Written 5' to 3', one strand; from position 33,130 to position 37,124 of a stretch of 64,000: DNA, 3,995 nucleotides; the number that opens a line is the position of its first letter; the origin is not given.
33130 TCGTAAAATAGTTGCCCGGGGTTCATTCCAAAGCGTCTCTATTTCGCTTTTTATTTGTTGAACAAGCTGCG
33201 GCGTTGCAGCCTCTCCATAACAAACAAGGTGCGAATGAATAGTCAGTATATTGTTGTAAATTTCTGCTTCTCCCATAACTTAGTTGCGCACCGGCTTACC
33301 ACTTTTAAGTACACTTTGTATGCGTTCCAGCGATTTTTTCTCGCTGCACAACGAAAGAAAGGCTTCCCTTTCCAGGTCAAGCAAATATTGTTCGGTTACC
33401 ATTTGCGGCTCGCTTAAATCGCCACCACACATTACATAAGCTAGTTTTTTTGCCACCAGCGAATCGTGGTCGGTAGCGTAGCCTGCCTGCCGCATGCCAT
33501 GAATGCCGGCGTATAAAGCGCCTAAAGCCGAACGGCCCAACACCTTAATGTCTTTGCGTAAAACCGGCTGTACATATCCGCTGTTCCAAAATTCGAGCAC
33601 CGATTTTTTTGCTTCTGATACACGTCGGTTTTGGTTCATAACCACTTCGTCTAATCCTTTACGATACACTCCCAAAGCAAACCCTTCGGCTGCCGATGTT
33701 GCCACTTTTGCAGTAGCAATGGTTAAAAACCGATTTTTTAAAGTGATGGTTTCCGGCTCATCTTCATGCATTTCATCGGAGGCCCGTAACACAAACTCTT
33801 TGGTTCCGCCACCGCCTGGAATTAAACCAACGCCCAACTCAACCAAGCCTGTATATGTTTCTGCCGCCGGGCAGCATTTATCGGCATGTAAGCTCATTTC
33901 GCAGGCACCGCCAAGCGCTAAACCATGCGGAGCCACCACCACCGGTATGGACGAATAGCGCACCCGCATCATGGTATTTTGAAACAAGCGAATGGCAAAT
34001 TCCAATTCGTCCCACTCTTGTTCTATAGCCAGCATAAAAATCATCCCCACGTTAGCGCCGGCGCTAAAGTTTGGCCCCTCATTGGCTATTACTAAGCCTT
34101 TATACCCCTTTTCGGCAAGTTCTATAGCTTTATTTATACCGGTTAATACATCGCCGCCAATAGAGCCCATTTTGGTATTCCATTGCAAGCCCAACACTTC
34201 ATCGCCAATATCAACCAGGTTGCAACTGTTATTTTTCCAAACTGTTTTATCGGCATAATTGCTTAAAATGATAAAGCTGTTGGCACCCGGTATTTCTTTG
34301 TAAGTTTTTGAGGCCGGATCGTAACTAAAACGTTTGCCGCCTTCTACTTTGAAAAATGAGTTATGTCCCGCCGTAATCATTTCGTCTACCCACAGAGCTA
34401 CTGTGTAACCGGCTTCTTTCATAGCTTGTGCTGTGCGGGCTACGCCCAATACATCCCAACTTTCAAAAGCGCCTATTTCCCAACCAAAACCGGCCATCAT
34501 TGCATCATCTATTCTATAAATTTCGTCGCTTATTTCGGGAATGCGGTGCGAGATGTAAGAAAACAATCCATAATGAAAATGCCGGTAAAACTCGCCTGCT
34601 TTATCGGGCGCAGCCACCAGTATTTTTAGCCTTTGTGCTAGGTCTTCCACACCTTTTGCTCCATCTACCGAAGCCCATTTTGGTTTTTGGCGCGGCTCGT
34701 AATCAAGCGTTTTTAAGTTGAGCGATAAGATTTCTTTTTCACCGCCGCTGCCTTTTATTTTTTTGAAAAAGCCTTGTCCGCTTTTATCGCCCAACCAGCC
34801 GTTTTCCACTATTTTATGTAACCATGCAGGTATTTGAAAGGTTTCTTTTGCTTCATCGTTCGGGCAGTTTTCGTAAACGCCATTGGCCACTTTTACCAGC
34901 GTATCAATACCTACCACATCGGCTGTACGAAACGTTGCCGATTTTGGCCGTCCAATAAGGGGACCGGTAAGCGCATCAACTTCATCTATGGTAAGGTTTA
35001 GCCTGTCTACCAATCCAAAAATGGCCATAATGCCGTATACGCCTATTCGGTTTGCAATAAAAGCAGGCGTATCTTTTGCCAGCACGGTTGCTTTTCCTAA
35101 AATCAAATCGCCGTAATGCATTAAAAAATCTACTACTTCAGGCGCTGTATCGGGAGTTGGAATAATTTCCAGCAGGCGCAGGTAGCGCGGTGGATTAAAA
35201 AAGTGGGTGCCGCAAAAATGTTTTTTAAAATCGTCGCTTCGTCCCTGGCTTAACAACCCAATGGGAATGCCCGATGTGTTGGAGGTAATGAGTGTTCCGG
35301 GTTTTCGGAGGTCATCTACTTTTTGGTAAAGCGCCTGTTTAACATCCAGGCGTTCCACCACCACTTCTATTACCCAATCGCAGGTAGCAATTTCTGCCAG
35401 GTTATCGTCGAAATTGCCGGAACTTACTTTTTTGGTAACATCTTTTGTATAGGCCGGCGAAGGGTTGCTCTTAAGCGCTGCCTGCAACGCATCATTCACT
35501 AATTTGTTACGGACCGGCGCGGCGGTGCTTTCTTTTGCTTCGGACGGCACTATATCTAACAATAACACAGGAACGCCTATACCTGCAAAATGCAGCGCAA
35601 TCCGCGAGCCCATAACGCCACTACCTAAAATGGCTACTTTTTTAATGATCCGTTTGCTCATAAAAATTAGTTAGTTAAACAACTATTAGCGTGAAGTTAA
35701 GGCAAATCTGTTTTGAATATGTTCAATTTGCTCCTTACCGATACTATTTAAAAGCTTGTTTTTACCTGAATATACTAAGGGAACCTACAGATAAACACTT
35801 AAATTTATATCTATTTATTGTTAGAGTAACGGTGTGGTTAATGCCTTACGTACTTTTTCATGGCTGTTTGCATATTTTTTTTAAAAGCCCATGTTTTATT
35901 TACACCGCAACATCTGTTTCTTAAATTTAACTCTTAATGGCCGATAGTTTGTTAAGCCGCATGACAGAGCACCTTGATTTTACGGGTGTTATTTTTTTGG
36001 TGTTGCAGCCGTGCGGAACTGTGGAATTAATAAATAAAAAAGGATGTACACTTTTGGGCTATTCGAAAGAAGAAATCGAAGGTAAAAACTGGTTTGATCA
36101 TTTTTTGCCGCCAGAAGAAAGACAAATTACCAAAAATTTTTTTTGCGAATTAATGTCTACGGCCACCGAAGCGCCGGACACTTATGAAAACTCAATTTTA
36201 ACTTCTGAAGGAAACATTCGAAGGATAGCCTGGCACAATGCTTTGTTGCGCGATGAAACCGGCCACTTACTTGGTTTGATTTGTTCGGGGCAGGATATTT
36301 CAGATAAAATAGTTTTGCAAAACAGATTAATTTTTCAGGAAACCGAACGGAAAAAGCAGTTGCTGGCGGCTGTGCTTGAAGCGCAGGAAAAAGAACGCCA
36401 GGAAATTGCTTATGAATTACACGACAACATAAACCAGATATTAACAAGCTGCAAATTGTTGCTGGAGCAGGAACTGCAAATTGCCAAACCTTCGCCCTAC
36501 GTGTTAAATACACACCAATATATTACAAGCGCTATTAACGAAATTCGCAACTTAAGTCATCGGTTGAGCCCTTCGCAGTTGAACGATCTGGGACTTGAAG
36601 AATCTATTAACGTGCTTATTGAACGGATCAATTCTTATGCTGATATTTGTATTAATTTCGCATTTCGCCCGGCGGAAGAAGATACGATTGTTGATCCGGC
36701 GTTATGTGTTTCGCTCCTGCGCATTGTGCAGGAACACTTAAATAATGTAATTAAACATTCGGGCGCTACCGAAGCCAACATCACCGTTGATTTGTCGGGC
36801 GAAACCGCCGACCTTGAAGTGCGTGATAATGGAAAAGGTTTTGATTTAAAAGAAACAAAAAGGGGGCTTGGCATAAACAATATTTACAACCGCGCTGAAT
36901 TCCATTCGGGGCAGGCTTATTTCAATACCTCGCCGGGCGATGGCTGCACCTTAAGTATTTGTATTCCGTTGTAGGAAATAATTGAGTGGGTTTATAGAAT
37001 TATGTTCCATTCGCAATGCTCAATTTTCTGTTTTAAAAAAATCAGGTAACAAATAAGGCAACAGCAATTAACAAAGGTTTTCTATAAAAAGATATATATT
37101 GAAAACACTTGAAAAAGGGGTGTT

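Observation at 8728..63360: Abundant dispersed motif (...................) resembling an uptake sequence or chromosome-wide binding site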

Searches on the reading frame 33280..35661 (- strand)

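Call 8: search_protein_families(library=pfam, proteins=[window:33280-35661:-])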
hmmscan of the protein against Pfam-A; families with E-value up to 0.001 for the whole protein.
window:33280-35661:- (793 aa): 4 families
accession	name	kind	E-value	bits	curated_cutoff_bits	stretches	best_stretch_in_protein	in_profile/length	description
PF02737.24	3HCDH_N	-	1.4e-41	142.9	22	1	8-198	1-180/180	3-hydroxyacyl-CoA dehydrogenase, NAD binding domain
PF00725.27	3HCDH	-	4.7e-17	62.7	22.1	1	201-300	2-96/97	3-hydroxyacyl-CoA dehydrogenase, C-terminal domain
PF00378.25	ECH_1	-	5.5e-08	32.9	27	1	498-621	17-138/251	Enoyl-CoA hydratase/isomerase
PF16113.10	ECH_2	-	0.00028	20.9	27.2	1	519-620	35-136/335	Enoyl-CoA hydratase/isomerase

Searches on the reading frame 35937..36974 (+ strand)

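Call 8: search_protein_families(library=pfam, proteins=[window:35937-36974:+])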
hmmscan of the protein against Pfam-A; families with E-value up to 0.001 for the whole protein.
window:35937-36974:+ (345 aa): 7 families
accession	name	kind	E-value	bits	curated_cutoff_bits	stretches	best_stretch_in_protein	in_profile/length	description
PF13426.13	PAS_9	-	7.8e-11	42.6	27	1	20-123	4-103/103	PAS domain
PF02518.31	HATPase_c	-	4.3e-10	40.4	26.4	1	259-345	5-109/111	Histidine kinase-, DNA gyrase B-, and HSP90-like ATPase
PF08448.16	PAS_4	-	3e-08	34.3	23.1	1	18-123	6-107/110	PAS fold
PF00989.32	PAS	-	3e-07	30.9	22.6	1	21-121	15-113/113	PAS fold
PF07730.19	HisKA_3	-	5.1e-07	30.6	24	1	153-215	1-68/68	Histidine kinase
PF08447.18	PAS_3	-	9.8e-06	26.2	25.6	1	32-116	4-87/89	PAS fold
PF24820.1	Diguanyl_cycl_sensor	-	5.3e-05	23.6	28.1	1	21-71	10-59/109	Diguanylate cyclase-like sensor domain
